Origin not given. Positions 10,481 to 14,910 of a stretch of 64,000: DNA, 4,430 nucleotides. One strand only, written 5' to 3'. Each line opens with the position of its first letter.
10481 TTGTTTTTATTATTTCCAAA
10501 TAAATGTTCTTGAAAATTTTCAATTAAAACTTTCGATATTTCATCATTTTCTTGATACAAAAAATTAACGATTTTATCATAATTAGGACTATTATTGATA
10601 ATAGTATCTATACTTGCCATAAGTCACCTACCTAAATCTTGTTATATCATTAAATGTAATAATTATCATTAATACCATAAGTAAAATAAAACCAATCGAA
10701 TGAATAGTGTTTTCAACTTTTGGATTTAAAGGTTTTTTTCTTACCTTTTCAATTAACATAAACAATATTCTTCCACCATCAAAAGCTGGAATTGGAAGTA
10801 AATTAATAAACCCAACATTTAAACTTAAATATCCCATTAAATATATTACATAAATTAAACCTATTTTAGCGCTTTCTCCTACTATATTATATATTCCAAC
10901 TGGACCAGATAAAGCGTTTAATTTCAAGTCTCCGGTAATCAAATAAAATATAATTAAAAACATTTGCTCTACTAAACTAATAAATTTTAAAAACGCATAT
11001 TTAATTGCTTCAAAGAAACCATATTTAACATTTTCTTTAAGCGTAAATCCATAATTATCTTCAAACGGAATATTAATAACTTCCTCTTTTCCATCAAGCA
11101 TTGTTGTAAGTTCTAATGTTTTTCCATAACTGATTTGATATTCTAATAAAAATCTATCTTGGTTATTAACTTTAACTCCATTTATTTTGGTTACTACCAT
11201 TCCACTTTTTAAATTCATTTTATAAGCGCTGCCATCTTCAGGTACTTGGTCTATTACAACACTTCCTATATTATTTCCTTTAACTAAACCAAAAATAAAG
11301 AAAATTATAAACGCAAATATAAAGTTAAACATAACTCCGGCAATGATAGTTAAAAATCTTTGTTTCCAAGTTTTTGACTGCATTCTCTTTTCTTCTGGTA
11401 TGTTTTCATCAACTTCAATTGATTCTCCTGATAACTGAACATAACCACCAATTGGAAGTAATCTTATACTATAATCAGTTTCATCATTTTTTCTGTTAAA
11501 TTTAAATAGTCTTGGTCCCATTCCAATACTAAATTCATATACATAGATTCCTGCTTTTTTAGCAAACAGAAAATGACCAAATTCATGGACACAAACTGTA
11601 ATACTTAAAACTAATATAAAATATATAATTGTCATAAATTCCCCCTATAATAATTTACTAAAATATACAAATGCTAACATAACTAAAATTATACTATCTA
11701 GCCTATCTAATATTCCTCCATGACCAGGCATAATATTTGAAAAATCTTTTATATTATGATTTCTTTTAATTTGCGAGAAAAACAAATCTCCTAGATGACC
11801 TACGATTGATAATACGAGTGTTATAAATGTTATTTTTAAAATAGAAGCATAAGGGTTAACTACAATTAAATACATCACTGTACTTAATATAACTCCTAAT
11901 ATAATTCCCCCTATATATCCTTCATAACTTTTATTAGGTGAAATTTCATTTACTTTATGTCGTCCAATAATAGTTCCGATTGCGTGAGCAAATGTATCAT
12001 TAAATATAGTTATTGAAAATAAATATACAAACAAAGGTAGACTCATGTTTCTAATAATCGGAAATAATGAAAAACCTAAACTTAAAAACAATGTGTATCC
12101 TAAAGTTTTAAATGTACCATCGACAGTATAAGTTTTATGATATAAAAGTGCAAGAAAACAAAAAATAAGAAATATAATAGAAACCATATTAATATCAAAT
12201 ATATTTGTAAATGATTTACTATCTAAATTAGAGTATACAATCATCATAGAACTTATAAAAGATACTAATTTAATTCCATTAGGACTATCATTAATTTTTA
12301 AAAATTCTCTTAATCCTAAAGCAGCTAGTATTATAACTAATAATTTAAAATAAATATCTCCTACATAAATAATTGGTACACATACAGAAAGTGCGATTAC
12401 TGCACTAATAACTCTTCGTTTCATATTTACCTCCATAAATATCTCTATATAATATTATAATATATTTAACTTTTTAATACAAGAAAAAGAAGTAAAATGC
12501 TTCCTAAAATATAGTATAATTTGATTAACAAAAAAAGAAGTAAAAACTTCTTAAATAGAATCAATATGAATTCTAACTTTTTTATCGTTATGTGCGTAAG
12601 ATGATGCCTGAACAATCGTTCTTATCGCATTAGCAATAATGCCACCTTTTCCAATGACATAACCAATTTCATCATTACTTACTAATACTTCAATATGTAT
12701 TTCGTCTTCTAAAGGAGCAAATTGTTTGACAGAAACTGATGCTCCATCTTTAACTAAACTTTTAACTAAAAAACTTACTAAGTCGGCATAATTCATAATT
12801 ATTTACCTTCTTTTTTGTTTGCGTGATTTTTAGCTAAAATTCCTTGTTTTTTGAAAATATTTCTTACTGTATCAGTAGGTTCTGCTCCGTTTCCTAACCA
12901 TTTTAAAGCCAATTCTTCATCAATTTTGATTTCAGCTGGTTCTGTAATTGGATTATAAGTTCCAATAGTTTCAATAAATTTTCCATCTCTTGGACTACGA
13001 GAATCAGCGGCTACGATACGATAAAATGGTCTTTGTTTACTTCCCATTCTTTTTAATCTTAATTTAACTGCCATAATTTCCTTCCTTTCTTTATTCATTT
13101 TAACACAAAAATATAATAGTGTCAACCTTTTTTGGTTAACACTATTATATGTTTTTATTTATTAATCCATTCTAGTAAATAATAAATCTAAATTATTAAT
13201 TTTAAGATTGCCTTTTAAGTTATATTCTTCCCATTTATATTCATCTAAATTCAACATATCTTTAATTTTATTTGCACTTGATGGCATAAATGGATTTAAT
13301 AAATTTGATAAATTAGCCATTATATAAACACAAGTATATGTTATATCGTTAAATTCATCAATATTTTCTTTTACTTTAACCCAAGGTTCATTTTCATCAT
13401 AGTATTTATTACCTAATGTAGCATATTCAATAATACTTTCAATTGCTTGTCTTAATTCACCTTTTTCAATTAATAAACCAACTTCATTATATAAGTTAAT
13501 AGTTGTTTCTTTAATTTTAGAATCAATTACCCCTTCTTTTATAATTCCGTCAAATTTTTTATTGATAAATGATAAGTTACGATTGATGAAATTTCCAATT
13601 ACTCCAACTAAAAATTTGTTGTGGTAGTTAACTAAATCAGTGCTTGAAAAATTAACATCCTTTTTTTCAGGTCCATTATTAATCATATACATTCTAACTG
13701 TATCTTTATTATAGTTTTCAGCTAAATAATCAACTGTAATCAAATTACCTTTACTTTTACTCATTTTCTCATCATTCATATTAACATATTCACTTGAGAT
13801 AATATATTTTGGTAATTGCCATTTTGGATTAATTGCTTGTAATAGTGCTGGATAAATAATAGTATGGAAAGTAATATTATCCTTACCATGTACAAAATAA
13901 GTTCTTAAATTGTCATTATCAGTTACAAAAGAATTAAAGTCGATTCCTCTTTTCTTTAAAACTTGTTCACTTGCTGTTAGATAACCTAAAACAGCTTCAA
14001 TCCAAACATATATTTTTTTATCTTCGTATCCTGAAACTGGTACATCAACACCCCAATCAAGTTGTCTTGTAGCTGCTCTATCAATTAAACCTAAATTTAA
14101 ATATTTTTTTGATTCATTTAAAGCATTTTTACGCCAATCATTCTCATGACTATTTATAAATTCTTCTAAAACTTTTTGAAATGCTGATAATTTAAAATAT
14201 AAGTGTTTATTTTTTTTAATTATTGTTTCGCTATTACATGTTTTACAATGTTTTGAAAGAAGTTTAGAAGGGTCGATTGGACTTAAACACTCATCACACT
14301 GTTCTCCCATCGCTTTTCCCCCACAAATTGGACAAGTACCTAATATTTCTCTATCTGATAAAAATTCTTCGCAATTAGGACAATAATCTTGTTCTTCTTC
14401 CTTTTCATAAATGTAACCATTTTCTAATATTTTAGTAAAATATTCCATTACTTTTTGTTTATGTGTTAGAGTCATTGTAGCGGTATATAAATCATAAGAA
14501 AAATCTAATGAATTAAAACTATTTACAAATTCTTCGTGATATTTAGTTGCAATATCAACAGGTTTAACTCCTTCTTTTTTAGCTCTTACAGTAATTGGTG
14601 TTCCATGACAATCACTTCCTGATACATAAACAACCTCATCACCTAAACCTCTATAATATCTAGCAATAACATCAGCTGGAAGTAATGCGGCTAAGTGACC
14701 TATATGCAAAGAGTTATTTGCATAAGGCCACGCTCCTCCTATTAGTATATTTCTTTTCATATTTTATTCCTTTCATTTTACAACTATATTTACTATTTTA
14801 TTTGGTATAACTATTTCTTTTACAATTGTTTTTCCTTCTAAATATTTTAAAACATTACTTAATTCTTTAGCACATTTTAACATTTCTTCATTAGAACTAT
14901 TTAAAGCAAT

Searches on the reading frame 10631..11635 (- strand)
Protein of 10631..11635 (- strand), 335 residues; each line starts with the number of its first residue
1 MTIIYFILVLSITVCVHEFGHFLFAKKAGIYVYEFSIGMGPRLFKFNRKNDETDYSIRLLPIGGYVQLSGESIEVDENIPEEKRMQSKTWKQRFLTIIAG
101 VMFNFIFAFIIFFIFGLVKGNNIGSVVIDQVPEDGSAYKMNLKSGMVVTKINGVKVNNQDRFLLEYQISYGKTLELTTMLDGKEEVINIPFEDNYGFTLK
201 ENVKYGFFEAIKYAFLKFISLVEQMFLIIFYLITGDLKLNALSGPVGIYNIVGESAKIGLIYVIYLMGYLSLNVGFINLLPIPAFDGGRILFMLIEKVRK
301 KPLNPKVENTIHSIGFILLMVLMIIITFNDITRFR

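Call 45: search_protein_families(library=ncbifam, proteins=[window:10631-11635:-], max_evalue=0.00001)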
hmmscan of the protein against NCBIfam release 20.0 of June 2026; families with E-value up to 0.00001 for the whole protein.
window:10631-11635:- (335 aa): 2 families
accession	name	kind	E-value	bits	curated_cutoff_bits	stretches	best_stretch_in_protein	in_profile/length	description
TIGR00054.1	TIGR00054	equivalog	5.1e-77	259.5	147.55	2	126-333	204-418/421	RIP metalloprotease RseP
NF008046.0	PRK10779.1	equivalog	4.1e-57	194.2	477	2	189-334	309-450/450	sigma E protease regulator RseP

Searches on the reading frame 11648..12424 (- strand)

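Call 45: search_protein_families(library=ncbifam, proteins=[window:11648-12424:-], max_evalue=0.00001)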
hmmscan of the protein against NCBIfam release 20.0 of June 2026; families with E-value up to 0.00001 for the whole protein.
window:11648-12424:- (259 aa): 2 families
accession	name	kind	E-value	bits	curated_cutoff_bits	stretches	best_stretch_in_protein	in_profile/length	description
NF008635.0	PRK11624.1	equivalog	1.6e-20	73.6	385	1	133-252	155-274/285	phosphatidate cytidylyltransferase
NF003114.0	PRK04032.1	equivalog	7.9e-08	32.3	148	1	164-255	49-135/172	CDP-2,3-bis-(O-geranylgeranyl)-sn-glycerol synthase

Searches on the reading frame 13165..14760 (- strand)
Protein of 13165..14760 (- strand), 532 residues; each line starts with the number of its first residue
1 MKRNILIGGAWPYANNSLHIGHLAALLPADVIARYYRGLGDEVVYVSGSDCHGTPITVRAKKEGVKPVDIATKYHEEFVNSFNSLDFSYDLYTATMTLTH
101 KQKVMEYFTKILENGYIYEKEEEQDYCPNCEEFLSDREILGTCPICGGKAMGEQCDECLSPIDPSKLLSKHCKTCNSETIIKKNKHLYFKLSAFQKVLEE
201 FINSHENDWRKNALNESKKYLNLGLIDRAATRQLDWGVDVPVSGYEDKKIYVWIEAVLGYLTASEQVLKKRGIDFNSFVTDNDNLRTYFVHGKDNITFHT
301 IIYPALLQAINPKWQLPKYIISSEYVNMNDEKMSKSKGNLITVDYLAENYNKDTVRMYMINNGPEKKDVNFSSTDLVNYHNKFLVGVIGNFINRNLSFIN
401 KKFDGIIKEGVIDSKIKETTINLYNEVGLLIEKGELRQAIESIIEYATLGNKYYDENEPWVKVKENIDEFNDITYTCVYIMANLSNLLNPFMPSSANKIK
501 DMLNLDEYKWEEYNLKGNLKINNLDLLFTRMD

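Call 45: search_protein_families(library=ncbifam, proteins=[window:13165-14760:-], max_evalue=0.00001)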
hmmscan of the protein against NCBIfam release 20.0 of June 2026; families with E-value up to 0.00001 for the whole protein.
window:13165-14760:- (532 aa): 20 families
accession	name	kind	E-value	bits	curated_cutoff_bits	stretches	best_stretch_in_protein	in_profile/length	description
NF001100.0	PRK00133.1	equivalog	1.9e-159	532.3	587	1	1-532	3-532/676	methionine--tRNA ligase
TIGR00398.1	metG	equivalog_domain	1.1e-146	489.7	336.35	1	6-532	2-530/530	methionine--tRNA ligase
NF008900.0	PRK12267.1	equivalog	1.3e-88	298.2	598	1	3-531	4-510/648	methionine--tRNA ligase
NF008859.0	PRK11893.2-1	equivalog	6.3e-47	160.6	553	1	10-390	9-387/498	methionine--tRNA ligase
NF008860.0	PRK11893.2-2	equivalog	5.1e-41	141.3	761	2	13-266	11-263/583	methionine--tRNA ligase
NF008863.0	PRK11893.2-5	equivalog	5e-31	107.9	551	1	6-384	8-386/531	methionine--tRNA ligase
NF008957.0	PRK12300.1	subfamily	8.5e-30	103.4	677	2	292-508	586-784/946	leucine--tRNA ligase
TIGR00396.1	leuS_bact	equivalog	5.4e-28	97.6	548.4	2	10-145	36-176/843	leucine--tRNA ligase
NF009687.0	PRK13208.1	equivalog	7.6e-26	90.5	738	2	12-139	47-189/801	valine--tRNA ligase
TIGR00392.1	ileS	equivalog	2.9e-25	88.6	621.4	2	12-139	45-191/861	isoleucine--tRNA ligase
TIGR00422.1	valS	equivalog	9.2e-25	86.8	612.1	2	12-139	42-187/863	valine--tRNA ligase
TIGR00395.1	leuS_arch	equivalog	1.2e-23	83.1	648.5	2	290-501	578-774/938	leucine--tRNA ligase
NF004349.1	PRK05729.1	equivalog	1.2e-18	66.8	704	2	327-500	511-680/860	valine--tRNA ligase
TIGR00435.1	cysS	equivalog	1.3e-17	64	340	2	292-453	226-377/466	cysteine--tRNA ligase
NF008861.0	PRK11893.2-3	equivalog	3.4e-16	58.9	633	1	10-375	12-379/496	methionine--tRNA ligase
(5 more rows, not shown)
